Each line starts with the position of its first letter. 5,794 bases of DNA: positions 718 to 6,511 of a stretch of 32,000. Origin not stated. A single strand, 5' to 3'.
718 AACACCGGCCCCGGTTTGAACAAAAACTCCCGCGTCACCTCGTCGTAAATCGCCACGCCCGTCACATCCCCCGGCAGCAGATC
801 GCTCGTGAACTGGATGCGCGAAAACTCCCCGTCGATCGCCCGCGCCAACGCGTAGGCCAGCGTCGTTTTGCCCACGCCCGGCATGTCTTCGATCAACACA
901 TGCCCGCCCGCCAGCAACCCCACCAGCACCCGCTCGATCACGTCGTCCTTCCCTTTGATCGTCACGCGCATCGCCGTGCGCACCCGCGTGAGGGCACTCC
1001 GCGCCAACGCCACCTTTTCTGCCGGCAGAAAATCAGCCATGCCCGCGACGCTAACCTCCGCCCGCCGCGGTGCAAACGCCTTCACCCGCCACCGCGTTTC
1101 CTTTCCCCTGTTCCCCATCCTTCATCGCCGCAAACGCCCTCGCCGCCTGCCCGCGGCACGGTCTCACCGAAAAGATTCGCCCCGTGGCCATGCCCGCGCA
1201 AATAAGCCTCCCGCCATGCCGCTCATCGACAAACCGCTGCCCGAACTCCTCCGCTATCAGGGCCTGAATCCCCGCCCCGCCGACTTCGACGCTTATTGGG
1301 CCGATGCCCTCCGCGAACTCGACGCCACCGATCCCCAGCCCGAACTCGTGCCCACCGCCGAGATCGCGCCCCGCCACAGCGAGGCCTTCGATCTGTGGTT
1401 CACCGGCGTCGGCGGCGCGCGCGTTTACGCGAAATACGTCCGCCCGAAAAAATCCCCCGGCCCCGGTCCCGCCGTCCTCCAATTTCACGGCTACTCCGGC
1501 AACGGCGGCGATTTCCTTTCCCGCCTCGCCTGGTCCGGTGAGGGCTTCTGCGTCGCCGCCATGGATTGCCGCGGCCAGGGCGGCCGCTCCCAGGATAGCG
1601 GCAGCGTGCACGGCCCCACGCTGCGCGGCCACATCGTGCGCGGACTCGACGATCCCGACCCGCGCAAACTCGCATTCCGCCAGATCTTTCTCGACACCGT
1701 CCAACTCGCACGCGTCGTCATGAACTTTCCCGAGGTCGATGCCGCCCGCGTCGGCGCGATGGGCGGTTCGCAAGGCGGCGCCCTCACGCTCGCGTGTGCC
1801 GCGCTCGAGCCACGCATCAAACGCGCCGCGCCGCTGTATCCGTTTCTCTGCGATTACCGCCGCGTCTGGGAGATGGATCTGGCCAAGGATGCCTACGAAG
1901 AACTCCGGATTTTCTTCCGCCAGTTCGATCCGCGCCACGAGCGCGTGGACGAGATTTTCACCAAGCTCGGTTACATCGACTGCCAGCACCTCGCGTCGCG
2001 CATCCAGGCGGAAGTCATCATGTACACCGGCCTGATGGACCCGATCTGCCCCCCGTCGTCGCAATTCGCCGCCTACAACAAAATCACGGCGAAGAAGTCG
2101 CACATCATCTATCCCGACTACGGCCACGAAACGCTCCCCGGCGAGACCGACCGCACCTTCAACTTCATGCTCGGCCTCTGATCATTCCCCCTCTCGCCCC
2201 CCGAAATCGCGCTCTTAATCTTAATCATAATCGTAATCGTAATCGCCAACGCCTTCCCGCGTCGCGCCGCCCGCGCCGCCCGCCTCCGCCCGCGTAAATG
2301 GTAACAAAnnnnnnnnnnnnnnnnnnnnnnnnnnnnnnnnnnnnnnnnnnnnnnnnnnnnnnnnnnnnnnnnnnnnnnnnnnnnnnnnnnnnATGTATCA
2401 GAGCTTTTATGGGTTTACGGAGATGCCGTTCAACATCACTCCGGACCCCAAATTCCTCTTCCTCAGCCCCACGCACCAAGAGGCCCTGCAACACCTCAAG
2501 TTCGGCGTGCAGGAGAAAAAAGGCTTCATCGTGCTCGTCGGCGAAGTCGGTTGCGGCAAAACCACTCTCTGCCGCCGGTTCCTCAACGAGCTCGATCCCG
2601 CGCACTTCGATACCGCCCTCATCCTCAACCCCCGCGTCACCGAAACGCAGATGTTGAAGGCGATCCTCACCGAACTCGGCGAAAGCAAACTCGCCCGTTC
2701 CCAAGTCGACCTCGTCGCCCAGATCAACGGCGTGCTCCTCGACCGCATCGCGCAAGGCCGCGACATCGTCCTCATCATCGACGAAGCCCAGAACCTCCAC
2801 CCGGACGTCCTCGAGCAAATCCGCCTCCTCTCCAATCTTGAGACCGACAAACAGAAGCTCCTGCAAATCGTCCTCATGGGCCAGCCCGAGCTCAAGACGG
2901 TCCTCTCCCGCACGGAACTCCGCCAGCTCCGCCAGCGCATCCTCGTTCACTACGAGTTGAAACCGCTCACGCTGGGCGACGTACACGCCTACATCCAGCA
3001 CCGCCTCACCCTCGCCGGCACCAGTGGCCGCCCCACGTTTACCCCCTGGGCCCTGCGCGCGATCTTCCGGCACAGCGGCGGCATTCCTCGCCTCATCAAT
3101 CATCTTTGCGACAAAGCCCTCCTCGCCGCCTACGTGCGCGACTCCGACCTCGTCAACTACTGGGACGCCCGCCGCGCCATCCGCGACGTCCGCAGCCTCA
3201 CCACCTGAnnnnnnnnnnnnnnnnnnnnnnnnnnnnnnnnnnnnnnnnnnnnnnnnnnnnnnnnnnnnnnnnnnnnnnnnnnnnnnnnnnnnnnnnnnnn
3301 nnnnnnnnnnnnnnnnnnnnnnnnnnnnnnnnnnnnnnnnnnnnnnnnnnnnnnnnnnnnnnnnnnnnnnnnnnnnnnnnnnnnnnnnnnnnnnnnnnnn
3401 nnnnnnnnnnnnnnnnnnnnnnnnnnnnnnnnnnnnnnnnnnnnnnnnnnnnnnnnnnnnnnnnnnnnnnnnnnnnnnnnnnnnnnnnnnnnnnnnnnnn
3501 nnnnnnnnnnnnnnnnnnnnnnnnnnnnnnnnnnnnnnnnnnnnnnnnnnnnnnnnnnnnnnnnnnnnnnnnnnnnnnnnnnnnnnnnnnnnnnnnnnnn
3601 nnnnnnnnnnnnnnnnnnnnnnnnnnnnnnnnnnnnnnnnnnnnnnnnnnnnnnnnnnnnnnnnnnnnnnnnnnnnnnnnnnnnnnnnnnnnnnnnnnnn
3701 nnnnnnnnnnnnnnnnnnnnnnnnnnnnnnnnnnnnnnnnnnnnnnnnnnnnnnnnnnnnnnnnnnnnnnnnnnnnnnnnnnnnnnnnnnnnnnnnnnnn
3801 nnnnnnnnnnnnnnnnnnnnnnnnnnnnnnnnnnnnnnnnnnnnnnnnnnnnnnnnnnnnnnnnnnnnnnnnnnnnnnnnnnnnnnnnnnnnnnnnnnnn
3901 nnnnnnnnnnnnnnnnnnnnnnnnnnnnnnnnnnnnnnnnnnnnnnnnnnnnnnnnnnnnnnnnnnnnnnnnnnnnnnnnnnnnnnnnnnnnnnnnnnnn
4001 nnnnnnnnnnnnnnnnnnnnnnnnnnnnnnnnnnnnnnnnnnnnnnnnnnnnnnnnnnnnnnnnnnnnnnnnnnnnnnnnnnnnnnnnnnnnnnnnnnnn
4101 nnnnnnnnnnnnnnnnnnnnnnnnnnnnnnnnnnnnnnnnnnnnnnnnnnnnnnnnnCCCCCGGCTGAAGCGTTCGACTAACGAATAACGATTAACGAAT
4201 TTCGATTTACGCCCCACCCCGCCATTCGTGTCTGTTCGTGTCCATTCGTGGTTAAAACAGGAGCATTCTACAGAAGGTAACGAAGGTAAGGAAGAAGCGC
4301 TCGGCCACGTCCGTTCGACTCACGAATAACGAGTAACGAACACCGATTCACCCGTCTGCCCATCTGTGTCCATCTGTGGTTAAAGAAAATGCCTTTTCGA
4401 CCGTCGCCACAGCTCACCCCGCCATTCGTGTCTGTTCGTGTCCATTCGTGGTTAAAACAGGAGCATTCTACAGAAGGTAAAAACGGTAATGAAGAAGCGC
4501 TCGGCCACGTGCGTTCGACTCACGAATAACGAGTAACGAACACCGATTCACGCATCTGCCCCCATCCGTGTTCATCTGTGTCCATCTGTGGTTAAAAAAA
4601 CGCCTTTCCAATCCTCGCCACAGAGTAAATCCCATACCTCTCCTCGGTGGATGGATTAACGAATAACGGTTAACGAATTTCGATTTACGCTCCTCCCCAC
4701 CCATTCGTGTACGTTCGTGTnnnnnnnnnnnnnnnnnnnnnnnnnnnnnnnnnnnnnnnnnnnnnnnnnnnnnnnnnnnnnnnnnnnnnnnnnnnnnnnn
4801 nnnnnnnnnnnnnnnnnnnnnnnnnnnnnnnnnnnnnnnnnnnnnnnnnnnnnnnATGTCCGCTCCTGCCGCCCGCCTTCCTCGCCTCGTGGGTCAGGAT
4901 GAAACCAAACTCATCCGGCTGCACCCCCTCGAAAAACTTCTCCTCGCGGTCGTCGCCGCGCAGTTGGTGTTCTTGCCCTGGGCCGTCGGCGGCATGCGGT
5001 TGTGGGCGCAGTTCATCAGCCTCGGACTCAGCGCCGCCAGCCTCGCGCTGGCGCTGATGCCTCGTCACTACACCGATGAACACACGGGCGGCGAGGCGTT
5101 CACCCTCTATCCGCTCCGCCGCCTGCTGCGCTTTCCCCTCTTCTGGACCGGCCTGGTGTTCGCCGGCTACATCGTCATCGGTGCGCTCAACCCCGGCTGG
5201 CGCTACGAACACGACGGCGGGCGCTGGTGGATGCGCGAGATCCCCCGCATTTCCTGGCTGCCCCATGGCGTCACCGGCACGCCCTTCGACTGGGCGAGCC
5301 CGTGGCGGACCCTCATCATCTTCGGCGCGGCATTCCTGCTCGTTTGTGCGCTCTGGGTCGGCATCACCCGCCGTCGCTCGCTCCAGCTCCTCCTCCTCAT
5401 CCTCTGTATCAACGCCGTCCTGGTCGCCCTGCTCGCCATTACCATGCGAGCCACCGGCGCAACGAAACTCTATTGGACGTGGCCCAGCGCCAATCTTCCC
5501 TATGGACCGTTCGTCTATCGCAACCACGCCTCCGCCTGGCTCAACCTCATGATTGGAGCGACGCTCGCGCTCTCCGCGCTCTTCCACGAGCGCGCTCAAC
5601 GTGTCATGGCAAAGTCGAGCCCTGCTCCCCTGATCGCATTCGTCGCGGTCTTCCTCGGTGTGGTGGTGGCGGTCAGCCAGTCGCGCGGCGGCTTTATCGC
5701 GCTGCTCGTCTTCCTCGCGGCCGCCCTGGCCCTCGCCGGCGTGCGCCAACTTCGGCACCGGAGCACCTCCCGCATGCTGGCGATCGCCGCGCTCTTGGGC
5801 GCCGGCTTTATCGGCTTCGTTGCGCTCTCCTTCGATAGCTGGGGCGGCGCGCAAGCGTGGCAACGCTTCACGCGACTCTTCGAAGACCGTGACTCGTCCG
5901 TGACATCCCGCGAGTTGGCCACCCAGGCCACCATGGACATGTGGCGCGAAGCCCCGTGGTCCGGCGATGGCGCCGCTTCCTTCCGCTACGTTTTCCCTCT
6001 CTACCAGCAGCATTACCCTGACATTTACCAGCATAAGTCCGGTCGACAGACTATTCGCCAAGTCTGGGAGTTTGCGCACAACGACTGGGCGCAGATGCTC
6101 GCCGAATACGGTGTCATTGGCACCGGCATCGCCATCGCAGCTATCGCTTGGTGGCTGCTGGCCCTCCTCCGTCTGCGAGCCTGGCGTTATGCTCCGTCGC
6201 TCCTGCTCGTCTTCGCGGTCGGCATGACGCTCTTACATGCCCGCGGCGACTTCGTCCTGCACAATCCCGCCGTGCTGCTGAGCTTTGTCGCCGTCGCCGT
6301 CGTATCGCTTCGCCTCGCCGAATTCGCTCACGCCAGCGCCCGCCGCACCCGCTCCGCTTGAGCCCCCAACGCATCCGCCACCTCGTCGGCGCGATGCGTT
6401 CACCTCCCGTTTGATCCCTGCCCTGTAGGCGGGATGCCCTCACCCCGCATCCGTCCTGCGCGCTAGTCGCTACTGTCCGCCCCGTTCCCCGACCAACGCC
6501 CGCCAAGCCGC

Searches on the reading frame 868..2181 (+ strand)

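Call 30: search_protein_families(library=pfam, proteins=[window:868-2181:+], max_evalue=0.001)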
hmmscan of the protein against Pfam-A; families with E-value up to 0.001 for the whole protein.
window:868-2181:+ (437 aa): 7 families
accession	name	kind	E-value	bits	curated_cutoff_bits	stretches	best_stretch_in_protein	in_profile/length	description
PF05448.18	AXE1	-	1.6e-116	389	21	1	117-434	1-318/321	Acetyl xylan esterase (AXE1)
PF00326.27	Peptidase_S9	-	7.8e-10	39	22.6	1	274-421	45-188/213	Prolyl oligopeptidase family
PF12146.15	Hydrolase_4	-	4.4e-07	29.9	27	0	371-427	182-238/239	Serine aminopeptidase, S33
PF02129.25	Peptidase_S15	-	1.2e-05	25.6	23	0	183-239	2-64/262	X-Pro dipeptidyl-peptidase (S15 family)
PF01738.24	DLH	-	2.8e-05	24.2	21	1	191-325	6-129/217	Dienelactone hydrolase family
PF12740.14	PETase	-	5.6e-05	23.1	28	1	260-327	93-159/263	PET hydrolase-like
PF00561.26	Abhydrolase_1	-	0.00019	21.6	25.8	0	201-318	1-95/245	alpha/beta hydrolase fold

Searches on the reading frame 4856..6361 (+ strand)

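Call 30: search_protein_families(library=pfam, proteins=[window:4856-6361:+], max_evalue=0.001)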
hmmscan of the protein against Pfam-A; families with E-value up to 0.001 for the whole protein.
window:4856-6361:+ (501 aa): 1 family
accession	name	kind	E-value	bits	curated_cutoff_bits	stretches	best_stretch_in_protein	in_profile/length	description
PF04932.20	Wzy_C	-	1.2e-18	67.8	31.7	1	262-425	1-147/149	O-Antigen ligase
